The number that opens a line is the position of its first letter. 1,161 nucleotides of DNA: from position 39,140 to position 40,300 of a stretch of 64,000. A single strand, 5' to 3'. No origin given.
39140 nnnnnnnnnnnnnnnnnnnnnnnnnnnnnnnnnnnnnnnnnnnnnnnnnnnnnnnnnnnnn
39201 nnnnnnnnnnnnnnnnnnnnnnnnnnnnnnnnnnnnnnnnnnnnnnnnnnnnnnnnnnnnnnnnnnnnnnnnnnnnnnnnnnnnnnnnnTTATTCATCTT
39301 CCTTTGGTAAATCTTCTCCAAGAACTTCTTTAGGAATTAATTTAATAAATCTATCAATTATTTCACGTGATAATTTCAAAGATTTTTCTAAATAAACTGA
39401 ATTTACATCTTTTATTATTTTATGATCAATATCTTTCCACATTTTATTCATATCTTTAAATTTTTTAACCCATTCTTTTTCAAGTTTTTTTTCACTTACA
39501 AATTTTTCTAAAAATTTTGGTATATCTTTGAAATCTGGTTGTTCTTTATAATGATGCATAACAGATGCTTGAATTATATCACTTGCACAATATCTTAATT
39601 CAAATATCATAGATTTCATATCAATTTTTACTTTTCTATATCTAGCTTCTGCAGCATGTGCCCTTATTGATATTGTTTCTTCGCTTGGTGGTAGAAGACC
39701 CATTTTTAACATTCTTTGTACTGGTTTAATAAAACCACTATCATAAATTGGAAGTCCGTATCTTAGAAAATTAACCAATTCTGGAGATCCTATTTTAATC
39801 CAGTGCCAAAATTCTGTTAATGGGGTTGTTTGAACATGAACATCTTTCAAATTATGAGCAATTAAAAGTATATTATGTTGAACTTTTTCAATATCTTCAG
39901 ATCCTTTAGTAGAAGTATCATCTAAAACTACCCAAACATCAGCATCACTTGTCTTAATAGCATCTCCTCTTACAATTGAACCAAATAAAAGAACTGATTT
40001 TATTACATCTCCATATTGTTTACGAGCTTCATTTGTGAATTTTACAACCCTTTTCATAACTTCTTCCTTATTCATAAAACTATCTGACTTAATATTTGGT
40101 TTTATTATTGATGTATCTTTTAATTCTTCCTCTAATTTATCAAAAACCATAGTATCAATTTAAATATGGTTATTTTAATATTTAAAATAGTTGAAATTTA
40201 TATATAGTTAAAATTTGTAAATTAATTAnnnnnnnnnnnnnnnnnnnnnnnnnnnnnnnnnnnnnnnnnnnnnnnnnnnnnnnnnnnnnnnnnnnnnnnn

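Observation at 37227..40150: Tandem paralogous Pol-beta-type nucleotidyltransferases with long helical tails, adjacent to a variant metallophosphoesterase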

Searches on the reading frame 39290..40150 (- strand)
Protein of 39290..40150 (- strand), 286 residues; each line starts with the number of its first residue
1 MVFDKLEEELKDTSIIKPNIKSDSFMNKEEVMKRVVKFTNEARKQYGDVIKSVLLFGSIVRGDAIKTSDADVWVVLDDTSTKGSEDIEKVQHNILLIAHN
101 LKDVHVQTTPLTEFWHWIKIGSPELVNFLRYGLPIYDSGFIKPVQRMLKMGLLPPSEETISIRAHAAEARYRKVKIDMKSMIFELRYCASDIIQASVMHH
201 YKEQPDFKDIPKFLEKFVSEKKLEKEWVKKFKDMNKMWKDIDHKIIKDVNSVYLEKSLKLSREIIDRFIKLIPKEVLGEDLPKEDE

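Call 4: search_protein_families(library=pfam, proteins=[window:39290-40150:-], max_evalue=0.1)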
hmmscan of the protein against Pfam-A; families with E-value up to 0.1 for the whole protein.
window:39290-40150:- (286 aa): 7 families
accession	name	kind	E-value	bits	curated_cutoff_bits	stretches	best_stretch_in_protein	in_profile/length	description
PF01909.29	NTP_transf_2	-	2e-08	35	21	1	40-105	6-72/93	Nucleotidyltransferase domain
PF18765.7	Polbeta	-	1.8e-07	31.6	26.9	1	48-97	11-58/93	Polymerase beta, Nucleotidyltransferase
PF22600.2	MTPAP-like_central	-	8.5e-05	23.1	27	1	20-103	14-89/139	Poly(A) RNA polymerase, mitochondrial-like, central palm domain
PF24894.1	Hexapep_GlmU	-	0.0046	17.5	23.3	0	250-283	56-89/104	GlmU-like, C-terminal hexapeptide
PF03445.19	DUF294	-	0.013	15.8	21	1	29-90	29-90/138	Putative nucleotidyltransferase DUF294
PF12633.13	Adenyl_cycl_N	-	0.014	15.8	27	1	37-97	77-137/199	Adenylate cyclase NT domain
PF05168.19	HEPN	-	0.055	14.1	22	1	177-267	23-113/117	HEPN domain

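Call 5: search_protein_families(library=ncbifam, proteins=[window:39290-40150:-], max_evalue=0.1)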
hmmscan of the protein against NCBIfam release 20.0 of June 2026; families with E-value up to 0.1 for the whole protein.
window:39290-40150:- (286 aa): 6 families
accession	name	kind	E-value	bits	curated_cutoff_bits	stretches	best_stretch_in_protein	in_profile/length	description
NF047752.1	MntA_antitoxin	equivalog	6.8e-05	22.7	60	1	50-85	7-37/106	type VII toxin-antitoxin system MntA family adenylyltransferase antitoxin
NF033061.1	ANT_4p_I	equivalog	0.0019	17.8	350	1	26-82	6-62/253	ANT(4')-I family aminoglycoside nucleotidyltransferase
NF012212.1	ANT_9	subfamily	0.002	17.4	340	1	32-97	3-66/249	aminoglycoside nucleotidyltransferase ANT(9)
NF000181.1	ANT_4p_Ia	exception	0.0029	17.1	500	1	25-84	6-65/253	aminoglycoside O-nucleotidyltransferase ANT(4')-Ia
NF051895.1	anti_phage_HalB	equivalog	0.012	15.2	190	1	53-80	2-29/211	anti-phage Hailong system nucleotidyltransferase HalB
NF028535.0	ANT_4p_II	subfamily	0.028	13.7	350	1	35-82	5-51/251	ANT(4')-II family aminoglycoside nucleotidyltransferase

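Call 7: search_solved_structures(query=window:39290-40150:-, max_evalue=1, show_alignments=2)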
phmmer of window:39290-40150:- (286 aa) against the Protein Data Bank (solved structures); distinct sequences matched with E-value up to 1: 6.
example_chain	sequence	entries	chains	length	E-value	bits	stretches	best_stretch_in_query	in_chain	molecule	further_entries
4nk1_A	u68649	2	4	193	0.045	16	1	96-127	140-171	Hemoglobin-like protein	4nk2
4ebj_A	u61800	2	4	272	0.092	15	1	31-77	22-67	Aminoglycoside nucleotidyltransferase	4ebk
6p01_A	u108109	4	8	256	0.27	13.5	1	24-81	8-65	Kanamycin nucleotidyltransferase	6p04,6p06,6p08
2rff_A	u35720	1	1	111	0.39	13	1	33-76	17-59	Putative nucleotidyltransferase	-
9xbd_E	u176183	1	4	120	0.41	12.9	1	40-94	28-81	Nucleotidyltransferase domain-containing protein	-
6nlt_A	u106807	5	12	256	0.87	11.8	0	24-80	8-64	Kanamycin nucleotidyltransferase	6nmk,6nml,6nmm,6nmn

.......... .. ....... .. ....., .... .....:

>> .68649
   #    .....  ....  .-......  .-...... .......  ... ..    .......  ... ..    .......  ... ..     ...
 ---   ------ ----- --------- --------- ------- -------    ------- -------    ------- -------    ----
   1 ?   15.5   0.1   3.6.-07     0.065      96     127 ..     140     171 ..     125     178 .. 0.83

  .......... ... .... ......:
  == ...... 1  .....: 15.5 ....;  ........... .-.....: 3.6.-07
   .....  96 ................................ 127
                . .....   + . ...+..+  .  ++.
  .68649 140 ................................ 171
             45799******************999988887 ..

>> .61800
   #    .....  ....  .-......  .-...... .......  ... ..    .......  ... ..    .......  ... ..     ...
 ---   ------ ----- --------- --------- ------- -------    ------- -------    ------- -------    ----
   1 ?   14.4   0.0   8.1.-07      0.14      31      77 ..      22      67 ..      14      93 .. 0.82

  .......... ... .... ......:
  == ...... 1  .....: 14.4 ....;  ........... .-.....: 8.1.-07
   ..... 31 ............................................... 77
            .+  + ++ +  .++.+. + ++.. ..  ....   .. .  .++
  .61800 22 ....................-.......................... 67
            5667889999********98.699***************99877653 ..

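Call 10: find_homologous_proteins(query=window:39290-40150:-, max_evalue=0.001)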
Query window:39290-40150:- (286 aa): 535 proteins with E <= 0.001 among 1358 candidates; the best 120 are listed.
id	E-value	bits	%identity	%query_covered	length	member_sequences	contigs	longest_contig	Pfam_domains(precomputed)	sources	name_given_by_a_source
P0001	1.2e-183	626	100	100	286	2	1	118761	PF18765.8,PF01909.30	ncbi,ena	-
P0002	5.8e-155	532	84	99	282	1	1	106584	PF18765.8,PF01909.30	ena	-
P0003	1.0e-150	518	80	100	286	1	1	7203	PF18765.8,PF01909.30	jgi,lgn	jgi:predicted nucleotidyltransferase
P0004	2.8e-150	517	81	100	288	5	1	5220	PF18765.8,PF01909.30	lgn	-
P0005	5.1e-150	516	79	100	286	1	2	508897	PF18765.8,PF01909.30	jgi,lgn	jgi:predicted nucleotidyltransferase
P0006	2.4e-149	514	80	100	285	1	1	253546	PF18765.8,PF01909.30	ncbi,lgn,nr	ncbi:MAG: nucleotidyltransferase domain-containing protein [Candidatus Aenigmarchaeota archaeon]|nr:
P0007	7.8e-149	512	80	100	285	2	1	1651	PF18765.8,PF01909.30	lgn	-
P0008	2.9e-148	510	80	100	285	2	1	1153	PF18765.8,PF01909.30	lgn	-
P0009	8.8e-148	509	80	100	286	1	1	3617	PF18765.8,PF01909.30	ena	-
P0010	3.8e-147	507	80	96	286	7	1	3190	PF18765.8,PF01909.30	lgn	-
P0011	1.6e-146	505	82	93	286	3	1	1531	PF18765.8,PF01909.30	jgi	jgi:predicted nucleotidyltransferase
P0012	1.4e-145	502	83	91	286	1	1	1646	PF18765.8,PF01909.30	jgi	jgi:predicted nucleotidyltransferase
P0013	4.5e-145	500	81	93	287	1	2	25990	PF18765.8,PF01909.30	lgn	-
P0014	1.8e-142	491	79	100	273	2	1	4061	PF18765.8,PF01909.30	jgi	jgi:predicted nucleotidyltransferase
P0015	2.7e-140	484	78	93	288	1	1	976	PF18765.8,PF22600.3,PF01909.30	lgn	-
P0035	1.9e-120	419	67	86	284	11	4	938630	PF18765.8,PF01909.30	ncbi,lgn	ncbi:MAG: nucleotidyltransferase domain-containing protein [Candidatus Aenigmatarchaeota archaeon]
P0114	2.3e-113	396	62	98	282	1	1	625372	PF18765.8,PF01909.30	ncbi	-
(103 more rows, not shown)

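Call 13: find_encoding_contigs(protein=P0035, flank=8000, max_places=3)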
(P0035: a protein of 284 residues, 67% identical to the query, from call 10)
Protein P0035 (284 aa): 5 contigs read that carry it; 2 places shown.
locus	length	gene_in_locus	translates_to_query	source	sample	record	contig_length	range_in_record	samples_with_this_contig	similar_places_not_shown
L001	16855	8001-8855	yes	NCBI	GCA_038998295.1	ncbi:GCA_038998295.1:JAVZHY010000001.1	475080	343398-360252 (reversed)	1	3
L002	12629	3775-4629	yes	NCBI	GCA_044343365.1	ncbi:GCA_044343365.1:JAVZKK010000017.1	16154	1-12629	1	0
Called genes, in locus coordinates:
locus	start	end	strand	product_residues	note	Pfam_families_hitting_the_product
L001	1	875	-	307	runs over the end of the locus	-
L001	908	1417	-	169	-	-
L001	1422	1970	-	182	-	PF13404:HTH_AsnC-type, PF13412:HTH_24 (weak), PF22482:AsnC_trans_reg_3 (faint), PF01037:AsnC_trans_reg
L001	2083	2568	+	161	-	-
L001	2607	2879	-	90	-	-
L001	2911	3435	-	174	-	-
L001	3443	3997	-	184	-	-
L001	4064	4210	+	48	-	-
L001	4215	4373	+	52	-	-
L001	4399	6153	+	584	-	-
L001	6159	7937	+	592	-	-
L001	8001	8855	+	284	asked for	PF01909:NTP_transf_2 (weak), PF18765:Polbeta (weak)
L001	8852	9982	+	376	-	PF03445:DUF294 (weak), PF22600:MTPAP-like_central (weak), PF01909:NTP_transf_2, PF18765:Polbeta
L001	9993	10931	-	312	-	PF26233:NicX, PF02073:Peptidase_M29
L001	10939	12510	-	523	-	PF00009:GTP_EFTU, PF03144:GTP_EFTU_D2, PF03143:GTP_EFTU_D3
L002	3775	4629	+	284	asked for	PF01909:NTP_transf_2 (weak), PF18765:Polbeta (weak)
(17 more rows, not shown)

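Call 14: find_encoding_contigs(protein=P0114, flank=8000, max_places=2)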
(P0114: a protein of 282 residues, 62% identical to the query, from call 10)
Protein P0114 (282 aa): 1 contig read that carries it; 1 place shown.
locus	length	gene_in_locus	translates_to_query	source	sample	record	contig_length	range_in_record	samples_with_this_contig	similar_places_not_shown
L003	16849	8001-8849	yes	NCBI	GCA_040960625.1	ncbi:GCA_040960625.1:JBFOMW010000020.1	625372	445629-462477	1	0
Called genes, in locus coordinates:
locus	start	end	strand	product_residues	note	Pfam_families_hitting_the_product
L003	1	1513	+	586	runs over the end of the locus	PF04068:Fer4_RLI, PF00037:Fer4, PF12837:Fer4_6 (weak), PF02463:SMC_N (faint), PF00005:ABC_tran, PF13304:AAA_21 (faint), PF13401:AAA_22 (faint), PF00005:ABC_tran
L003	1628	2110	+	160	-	-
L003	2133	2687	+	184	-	PF02224:Cytidylate_kin (faint), PF13189:Cytidylate_kin2, PF13238:AAA_18 (weak), PF01202:SKI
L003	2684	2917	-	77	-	-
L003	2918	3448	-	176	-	-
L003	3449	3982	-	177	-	-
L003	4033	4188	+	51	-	-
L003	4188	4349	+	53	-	-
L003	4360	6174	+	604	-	-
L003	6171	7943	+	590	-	-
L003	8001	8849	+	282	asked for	PF01909:NTP_transf_2, PF18765:Polbeta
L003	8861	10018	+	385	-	PF01909:NTP_transf_2, PF18765:Polbeta (weak)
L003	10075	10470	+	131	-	PF00293:NUDIX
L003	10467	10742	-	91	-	-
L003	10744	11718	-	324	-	PF08271:Zn_Ribbon_TF, PF00382:TFIIB, PF04545:Sigma70_r4 (faint), PF00382:TFIIB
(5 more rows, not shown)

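Call 22: search_protein_representatives(protein=window:39290-40150:-)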
Query: 286 residues. Proteins with E-value up to 0.001 (for the whole library): 427; up to 1e-10: 205; up to 1e-30: 5. The best 150 are listed.
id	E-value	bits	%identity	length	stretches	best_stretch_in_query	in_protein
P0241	6.7e-84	297.6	53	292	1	21-283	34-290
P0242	4.6e-52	193.2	62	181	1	4-149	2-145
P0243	5.0e-51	189.8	40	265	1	28-272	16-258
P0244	2.8e-31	125.0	50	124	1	1-123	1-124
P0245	8.9e-31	123.3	33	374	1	17-271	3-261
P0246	3.9e-29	118.0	31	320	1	8-275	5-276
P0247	8.3e-28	113.6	33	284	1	32-258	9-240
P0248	9.1e-28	113.5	28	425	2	29-274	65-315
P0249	5.9e-27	110.8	28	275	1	32-280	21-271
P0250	9.9e-27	110.1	50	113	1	172-281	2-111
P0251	1.1e-26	109.9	30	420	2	20-267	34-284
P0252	2.2e-26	108.9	31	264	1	26-272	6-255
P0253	3.1e-26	108.5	31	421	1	28-267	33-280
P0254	3.3e-26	108.4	31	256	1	27-272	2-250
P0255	5.3e-26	107.7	36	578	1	30-273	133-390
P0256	6.6e-26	107.4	26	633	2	49-261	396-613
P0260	3.1e-25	105.1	31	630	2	45-274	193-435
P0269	2.9e-24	102.0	32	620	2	45-269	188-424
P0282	3.8e-22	95.0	32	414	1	26-272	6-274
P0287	1.9e-21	92.8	32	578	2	35-274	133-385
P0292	4.0e-21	91.7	27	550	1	32-283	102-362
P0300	1.0e-20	90.3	26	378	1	26-272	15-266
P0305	2.4e-20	89.1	25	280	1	28-272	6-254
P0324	3.2e-18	82.2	26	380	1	27-279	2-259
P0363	9.6e-16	74.0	30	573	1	50-267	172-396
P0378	2.0e-14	69.7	27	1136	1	43-274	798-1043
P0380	2.4e-14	69.4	26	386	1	47-272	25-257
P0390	1.1e-13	67.2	26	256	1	35-263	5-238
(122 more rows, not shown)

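Call 23: find_related_loci(query=A1, collection=genome_contigs, flank=10000)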
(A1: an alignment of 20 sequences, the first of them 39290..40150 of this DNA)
Query A1 (286 aa) in genome_contigs; peptide patterns used: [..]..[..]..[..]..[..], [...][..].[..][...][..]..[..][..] (x = any residue, [..] = any of these).
197 stretches matched a pattern; 156 encode a relative of the query (tblastn E <= 1e-3); the best 80 are kept; 80 distinct loci.
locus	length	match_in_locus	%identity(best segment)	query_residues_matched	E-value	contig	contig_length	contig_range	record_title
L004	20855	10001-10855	80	1-285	1e-149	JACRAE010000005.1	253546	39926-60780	MAG: Candidatus Aenigmatarchaeota archaeon isolate NC_groundwater_1585_Pr3_B-0.1um_56_48 SR-2_scaffold_141_1657448, whol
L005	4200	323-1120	81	13-278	5e-150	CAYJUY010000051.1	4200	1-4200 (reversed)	MAG TPA_asm: uncultured archaeon isolate ERP125453_co1_359 genome assembly, contig: NODE_29442_length_4200_cov_3.979493,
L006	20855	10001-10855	64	1-285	1e-128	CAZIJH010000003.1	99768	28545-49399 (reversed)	MAG TPA_asm: uncultured archaeon isolate SRP269290_co3_888 genome assembly, contig: NODE_129_length_99768_cov_6.220182,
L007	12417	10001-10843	66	1-282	1e-127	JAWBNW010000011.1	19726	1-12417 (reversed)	MAG: Candidatus Aenigmatarchaeota archaeon isolate HHBFW-2_201803_bins_130 HHBFW-2_201803_bins_130_scaffold_11, whole ge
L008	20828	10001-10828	66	6-282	3e-126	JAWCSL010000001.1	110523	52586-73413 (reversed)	MAG: Candidatus Aenigmatarchaeota archaeon isolate JZ-2_202101_bins_119 JZ-2_202101_bins_119_scaffold_1, whole genome sh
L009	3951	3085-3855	69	30-286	8e-127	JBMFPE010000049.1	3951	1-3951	MAG: Candidatus Aenigmatarchaeota archaeon isolate KM4338-55 NODE_49_length_3951_cov_2.161848, whole genome shotgun sequ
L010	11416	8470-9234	69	28-282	5e-123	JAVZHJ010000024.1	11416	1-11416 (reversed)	MAG: Candidatus Aenigmatarchaeota archaeon isolate DRTY-6_201808_bins_83 DRTY-6_201808_bins_83_scaffold_24, whole genome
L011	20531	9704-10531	64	2-278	6e-123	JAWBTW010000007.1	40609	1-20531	MAG: Candidatus Aenigmatarchaeota archaeon isolate JZ-1_201709_bins_53 JZ-1_201709_bins_53_scaffold_7, whole genome shot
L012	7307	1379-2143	69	28-282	5e-123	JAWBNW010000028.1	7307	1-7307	MAG: Candidatus Aenigmatarchaeota archaeon isolate HHBFW-2_201803_bins_130 HHBFW-2_201803_bins_130_scaffold_28, whole ge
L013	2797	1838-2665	64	2-278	8e-126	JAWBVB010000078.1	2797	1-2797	MAG: Candidatus Aenigmatarchaeota archaeon isolate JZ-1_201803_bins_101 JZ-1_201803_bins_101_scaffold_79, whole genome s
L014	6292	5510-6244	69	30-274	2e-120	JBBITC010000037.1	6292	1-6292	MAG: Candidatus Aenigmatarchaeota archaeon isolate STF170223_bin_388 NODE_3296_length_6292_cov_4.517076, whole genome sh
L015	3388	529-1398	62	1-286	4e-123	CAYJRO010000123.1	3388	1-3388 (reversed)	MAG TPA_asm: uncultured archaeon isolate ERP125453_co1_124 genome assembly, contig: NODE_40492_length_3388_cov_4.244524,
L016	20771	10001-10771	65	29-285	4e-120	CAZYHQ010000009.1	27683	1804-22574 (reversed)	MAG TPA_asm: uncultured archaeon isolate SRP269290_co3_790 genome assembly, contig: NODE_1563_length_27683_cov_8.330896,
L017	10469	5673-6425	68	28-278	3e-120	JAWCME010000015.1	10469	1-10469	MAG: Candidatus Aenigmatarchaeota archaeon isolate JZ-2_201705_bins_269 JZ-2_201705_bins_269_scaffold_15, whole genome s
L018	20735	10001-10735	67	30-274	8e-119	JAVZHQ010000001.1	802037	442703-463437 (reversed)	MAG: Candidatus Aenigmatarchaeota archaeon isolate DRTY-6_201808_bins_93 DRTY-6_201808_bins_93_scaffold_1, whole genome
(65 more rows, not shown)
